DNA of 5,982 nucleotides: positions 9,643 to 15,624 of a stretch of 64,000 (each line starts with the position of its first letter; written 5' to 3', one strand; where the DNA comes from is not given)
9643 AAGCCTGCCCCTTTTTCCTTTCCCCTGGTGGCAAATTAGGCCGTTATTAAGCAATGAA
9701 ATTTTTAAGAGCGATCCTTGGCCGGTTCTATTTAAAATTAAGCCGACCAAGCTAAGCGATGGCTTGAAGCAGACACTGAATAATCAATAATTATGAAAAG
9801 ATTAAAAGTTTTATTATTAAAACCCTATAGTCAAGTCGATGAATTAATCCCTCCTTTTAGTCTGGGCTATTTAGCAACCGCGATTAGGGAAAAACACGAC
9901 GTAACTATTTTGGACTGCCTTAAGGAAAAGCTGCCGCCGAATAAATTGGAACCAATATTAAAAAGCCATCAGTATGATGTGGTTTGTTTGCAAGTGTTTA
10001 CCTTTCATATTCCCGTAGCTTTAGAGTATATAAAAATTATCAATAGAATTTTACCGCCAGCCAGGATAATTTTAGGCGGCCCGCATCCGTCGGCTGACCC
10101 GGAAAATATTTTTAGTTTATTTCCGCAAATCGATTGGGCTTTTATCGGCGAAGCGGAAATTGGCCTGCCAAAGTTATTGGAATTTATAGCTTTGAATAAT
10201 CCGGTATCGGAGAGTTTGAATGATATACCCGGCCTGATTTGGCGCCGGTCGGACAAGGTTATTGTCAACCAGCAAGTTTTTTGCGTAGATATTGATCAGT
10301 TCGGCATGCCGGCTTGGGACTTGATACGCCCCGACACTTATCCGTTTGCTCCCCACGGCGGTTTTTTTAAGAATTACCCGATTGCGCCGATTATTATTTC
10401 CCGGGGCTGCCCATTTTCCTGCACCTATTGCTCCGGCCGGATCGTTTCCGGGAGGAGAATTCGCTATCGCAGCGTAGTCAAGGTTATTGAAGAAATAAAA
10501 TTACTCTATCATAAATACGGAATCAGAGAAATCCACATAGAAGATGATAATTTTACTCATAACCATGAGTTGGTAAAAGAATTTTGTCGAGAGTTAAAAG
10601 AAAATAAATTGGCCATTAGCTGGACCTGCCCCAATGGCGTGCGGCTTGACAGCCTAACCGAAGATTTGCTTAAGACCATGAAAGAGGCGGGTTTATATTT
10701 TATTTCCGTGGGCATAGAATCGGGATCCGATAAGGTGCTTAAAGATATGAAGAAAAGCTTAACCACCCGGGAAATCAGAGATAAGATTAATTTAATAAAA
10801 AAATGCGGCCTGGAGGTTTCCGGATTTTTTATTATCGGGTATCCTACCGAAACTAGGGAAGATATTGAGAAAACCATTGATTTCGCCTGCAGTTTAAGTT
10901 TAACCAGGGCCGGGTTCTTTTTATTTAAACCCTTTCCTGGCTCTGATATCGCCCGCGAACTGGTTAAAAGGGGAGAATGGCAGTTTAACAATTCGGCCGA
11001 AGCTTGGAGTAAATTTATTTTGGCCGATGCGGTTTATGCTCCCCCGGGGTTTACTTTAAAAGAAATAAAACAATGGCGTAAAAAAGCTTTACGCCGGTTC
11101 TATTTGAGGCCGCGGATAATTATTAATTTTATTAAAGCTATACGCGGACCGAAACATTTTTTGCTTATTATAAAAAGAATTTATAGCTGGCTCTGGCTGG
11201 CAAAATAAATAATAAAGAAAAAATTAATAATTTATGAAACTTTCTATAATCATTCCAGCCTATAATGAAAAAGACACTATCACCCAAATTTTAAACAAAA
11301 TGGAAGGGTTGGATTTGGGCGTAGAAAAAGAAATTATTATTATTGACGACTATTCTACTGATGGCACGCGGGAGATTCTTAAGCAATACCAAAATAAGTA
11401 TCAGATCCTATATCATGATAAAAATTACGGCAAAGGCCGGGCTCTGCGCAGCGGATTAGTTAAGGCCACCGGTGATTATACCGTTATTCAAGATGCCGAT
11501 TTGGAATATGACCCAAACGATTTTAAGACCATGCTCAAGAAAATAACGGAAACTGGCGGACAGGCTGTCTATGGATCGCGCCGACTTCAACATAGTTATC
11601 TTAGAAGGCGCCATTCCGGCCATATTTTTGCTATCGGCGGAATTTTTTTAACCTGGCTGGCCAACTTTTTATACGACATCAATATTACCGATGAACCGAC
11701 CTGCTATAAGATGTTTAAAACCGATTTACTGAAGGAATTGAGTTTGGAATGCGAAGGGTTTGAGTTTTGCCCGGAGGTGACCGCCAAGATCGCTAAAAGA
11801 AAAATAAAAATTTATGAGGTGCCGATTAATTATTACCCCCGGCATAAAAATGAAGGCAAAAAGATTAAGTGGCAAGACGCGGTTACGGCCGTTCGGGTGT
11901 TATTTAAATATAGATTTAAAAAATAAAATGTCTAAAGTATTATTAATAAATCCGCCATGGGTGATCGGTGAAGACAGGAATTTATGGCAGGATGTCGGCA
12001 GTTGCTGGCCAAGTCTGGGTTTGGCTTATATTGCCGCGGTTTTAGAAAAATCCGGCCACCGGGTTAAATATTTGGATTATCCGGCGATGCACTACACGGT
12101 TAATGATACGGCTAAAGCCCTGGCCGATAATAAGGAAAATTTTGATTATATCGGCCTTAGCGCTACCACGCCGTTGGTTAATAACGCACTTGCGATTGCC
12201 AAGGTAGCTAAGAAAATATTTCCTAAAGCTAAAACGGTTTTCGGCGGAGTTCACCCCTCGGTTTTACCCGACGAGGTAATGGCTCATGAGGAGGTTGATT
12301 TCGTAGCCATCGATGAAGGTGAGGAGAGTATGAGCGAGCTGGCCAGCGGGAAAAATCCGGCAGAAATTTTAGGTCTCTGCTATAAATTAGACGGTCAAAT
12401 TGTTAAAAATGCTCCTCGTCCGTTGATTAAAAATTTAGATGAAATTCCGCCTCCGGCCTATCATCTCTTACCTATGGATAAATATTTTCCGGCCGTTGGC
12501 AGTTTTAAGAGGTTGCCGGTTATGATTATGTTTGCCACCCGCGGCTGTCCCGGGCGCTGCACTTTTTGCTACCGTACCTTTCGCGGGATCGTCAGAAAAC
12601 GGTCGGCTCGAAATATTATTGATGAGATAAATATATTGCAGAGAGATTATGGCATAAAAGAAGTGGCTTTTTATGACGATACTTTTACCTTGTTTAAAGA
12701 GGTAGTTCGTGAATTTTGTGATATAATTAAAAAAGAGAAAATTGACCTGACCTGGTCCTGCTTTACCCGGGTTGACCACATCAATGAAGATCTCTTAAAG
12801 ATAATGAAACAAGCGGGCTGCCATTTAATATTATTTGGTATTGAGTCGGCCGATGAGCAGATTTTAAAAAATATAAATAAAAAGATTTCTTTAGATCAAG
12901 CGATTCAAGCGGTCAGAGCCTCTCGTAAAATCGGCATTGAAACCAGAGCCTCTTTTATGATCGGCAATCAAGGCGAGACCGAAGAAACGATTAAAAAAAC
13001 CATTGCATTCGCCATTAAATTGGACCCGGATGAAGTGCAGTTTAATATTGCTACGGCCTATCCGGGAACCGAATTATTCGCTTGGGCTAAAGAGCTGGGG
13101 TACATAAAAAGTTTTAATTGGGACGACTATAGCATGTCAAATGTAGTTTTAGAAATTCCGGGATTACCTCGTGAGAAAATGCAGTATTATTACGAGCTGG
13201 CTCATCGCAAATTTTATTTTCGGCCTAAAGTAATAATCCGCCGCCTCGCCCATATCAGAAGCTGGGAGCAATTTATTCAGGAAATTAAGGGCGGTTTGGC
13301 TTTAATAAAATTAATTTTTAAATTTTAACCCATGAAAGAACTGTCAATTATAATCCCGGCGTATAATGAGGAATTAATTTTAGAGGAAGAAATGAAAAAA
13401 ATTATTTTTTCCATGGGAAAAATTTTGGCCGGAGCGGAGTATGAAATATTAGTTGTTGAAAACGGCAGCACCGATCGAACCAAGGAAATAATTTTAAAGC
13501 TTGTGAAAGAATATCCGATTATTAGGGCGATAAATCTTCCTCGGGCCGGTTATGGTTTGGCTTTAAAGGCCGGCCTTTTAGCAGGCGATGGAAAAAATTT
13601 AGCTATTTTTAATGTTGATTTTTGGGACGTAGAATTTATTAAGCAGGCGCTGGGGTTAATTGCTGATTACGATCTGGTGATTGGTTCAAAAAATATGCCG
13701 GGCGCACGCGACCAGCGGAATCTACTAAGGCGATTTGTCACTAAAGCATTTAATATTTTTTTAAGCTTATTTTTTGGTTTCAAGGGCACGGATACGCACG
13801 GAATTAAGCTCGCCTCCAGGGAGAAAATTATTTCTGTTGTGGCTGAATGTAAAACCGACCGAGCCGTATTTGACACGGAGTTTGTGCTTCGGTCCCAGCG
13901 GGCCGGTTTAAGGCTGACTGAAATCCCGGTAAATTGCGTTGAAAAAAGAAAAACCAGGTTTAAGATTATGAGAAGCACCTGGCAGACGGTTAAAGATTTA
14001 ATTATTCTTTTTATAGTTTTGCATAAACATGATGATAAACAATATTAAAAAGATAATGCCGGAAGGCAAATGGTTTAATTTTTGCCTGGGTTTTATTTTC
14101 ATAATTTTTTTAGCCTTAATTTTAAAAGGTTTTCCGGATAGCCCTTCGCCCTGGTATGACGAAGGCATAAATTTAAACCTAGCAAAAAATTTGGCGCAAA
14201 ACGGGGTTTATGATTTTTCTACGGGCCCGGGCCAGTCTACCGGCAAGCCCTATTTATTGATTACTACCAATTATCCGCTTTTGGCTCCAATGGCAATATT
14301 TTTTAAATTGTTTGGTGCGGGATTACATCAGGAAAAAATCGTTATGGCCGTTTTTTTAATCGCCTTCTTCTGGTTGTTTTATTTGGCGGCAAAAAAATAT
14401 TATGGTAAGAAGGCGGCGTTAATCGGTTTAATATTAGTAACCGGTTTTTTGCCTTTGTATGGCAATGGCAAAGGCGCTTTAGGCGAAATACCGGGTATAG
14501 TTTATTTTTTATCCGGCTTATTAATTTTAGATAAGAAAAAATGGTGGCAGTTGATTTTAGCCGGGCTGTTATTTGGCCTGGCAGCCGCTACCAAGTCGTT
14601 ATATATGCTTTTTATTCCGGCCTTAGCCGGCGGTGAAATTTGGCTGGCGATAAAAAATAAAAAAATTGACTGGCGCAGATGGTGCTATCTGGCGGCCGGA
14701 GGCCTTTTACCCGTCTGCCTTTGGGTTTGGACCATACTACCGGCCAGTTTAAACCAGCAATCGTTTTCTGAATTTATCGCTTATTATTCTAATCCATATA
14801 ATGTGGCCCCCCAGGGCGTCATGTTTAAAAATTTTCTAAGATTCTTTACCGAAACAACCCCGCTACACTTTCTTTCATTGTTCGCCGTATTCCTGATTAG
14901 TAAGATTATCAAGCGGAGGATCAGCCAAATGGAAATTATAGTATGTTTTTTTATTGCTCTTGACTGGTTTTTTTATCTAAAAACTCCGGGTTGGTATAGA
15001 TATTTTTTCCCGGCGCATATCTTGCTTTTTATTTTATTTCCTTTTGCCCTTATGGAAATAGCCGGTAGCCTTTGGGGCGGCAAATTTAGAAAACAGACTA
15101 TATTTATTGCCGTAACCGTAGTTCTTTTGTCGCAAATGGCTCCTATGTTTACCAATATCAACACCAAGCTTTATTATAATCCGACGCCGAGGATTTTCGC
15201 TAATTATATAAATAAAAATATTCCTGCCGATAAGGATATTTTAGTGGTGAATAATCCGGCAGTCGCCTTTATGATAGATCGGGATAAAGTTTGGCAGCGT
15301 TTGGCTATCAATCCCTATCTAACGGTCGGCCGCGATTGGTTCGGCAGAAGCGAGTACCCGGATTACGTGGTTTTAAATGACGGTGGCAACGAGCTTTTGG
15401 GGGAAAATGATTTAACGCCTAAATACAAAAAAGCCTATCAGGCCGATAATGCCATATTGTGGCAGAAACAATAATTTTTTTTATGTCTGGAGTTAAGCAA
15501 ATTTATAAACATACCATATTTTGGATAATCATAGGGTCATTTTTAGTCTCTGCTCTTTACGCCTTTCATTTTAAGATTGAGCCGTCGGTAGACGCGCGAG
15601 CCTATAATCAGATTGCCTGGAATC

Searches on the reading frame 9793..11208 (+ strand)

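Call 11: search_protein_families(library=pfam, proteins=[window:9793-11208:+], max_evalue=0.00001)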
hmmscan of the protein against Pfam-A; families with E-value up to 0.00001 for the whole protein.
window:9793-11208:+ (471 aa): 2 families
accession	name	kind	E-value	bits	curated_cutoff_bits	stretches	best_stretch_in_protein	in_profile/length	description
PF04055.27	Radical_SAM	-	5.2e-29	102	29.5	1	200-365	1-166/166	Radical SAM superfamily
PF02310.24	B12-binding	-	2.1e-17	63.5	32.1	1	18-128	11-120/121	B12 binding domain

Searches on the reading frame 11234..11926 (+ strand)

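Call 12: search_protein_families(library=pfam, proteins=[window:11234-11926:+], max_evalue=0.00001)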
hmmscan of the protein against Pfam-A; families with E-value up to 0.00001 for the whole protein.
window:11234-11926:+ (230 aa): 3 families
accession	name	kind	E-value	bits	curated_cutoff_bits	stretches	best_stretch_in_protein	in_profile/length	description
PF00535.33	Glycos_transf_2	-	2.1e-34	119.3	23.3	1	4-169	1-167/168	Glycosyl transferase family 2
PF10111.15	Glyco_tranf_2_2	-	8.1e-10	39.1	27.3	1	4-105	1-107/276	Glycosyltransferase like family 2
PF13704.12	Glyco_tranf_2_4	-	5.3e-07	30.5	27.5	1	11-89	2-81/98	Glycosyl transferase family 2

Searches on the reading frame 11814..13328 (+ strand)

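Call 12: search_protein_families(library=pfam, proteins=[window:11814-13328:+], max_evalue=0.00001)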
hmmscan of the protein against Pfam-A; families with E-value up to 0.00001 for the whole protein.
window:11814-13328:+ (504 aa): 2 families
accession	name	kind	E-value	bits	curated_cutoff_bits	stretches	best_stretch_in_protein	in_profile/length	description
PF04055.27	Radical_SAM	-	9.5e-31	107.6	29.5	1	241-400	3-166/166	Radical SAM superfamily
PF02310.24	B12-binding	-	2.5e-25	89.1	32.1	1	61-176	8-120/121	B12 binding domain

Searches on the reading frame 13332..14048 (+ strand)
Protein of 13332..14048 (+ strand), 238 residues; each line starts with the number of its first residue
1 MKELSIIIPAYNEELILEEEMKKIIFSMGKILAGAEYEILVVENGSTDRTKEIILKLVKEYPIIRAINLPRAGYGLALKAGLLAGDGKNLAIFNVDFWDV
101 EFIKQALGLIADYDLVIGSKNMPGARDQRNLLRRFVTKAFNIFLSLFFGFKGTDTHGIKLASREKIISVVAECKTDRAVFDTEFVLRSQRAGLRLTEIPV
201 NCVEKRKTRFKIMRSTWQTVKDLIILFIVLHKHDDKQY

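Call 12: search_protein_families(library=pfam, proteins=[window:13332-14048:+], max_evalue=0.00001)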
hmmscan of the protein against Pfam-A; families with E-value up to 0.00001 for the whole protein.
window:13332-14048:+ (238 aa): 1 family
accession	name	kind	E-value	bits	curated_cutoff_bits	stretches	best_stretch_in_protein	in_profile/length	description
PF00535.33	Glycos_transf_2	-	8.7e-17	62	23.3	1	5-132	1-127/168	Glycosyl transferase family 2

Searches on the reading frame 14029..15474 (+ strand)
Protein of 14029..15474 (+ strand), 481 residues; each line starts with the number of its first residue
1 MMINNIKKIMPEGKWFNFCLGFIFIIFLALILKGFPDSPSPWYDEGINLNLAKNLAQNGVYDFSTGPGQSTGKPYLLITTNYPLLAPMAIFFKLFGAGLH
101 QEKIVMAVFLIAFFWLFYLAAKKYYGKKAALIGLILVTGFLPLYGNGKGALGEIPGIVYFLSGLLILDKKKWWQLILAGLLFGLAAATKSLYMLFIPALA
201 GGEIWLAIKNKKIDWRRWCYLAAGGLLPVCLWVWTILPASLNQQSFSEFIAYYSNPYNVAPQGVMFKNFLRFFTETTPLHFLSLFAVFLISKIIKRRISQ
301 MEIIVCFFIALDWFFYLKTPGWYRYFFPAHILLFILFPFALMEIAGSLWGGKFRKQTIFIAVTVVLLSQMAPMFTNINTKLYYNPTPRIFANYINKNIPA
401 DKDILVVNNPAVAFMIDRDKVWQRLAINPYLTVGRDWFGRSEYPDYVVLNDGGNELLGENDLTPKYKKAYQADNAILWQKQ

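Call 12: search_protein_families(library=pfam, proteins=[window:14029-15474:+], max_evalue=0.00001)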
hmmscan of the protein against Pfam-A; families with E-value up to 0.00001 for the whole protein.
window:14029-15474:+ (481 aa): 1 family
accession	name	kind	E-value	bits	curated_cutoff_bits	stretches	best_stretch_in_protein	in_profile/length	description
PF13231.12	PMT_2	-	1.3e-07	32.4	26.1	1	88-234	10-160/160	Dolichyl-phosphate-mannose-protein mannosyltransferase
